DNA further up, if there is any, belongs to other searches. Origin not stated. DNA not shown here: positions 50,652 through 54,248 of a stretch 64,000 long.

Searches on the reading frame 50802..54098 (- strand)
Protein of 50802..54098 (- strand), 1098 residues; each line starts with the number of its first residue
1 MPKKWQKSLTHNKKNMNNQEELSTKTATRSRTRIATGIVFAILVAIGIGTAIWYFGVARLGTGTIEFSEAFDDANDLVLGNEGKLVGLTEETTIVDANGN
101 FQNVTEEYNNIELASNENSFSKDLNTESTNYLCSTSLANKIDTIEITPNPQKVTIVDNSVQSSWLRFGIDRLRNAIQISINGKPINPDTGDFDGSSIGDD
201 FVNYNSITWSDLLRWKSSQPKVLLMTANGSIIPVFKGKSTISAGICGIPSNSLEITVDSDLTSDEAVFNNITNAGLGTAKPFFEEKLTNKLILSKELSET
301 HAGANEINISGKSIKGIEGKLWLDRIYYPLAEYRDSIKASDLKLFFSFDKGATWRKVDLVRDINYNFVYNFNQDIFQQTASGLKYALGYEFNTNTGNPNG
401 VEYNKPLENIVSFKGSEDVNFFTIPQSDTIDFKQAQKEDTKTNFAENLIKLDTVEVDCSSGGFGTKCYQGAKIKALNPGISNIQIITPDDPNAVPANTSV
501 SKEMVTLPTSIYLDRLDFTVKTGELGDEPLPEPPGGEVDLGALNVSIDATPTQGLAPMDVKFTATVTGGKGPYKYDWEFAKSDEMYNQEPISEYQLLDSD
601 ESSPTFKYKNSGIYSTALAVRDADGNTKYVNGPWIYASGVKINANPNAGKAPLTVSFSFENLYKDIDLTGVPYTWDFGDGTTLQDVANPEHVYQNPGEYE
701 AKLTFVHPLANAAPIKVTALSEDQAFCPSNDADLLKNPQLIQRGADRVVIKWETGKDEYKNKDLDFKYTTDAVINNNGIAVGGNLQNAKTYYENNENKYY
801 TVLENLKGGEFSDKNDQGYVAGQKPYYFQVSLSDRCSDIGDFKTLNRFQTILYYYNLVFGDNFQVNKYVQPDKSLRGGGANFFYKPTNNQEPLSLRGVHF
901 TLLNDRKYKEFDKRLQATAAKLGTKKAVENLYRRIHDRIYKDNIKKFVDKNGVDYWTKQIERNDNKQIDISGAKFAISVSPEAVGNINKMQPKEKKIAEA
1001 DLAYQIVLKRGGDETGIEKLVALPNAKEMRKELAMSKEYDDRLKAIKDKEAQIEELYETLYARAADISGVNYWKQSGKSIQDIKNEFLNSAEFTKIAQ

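Call 67: search_protein_families(library=pfam, proteins=[window:50802-54098:-], max_evalue=0.001)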
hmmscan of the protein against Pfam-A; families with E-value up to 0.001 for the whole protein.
window:50802-54098:- (1098 aa): 3 families
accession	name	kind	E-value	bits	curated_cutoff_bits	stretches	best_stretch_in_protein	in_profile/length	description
PF18911.6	PKD_4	-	3e-15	56.5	27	1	649-704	14-67/85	PKD domain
PF00801.26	PKD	-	1.1e-14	54.6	23.5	1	639-705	1-65/80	PKD domain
PF13946.11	DUF4214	-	5.1e-08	33.3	23.2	1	1033-1095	4-70/72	Domain of unknown function (DUF4214)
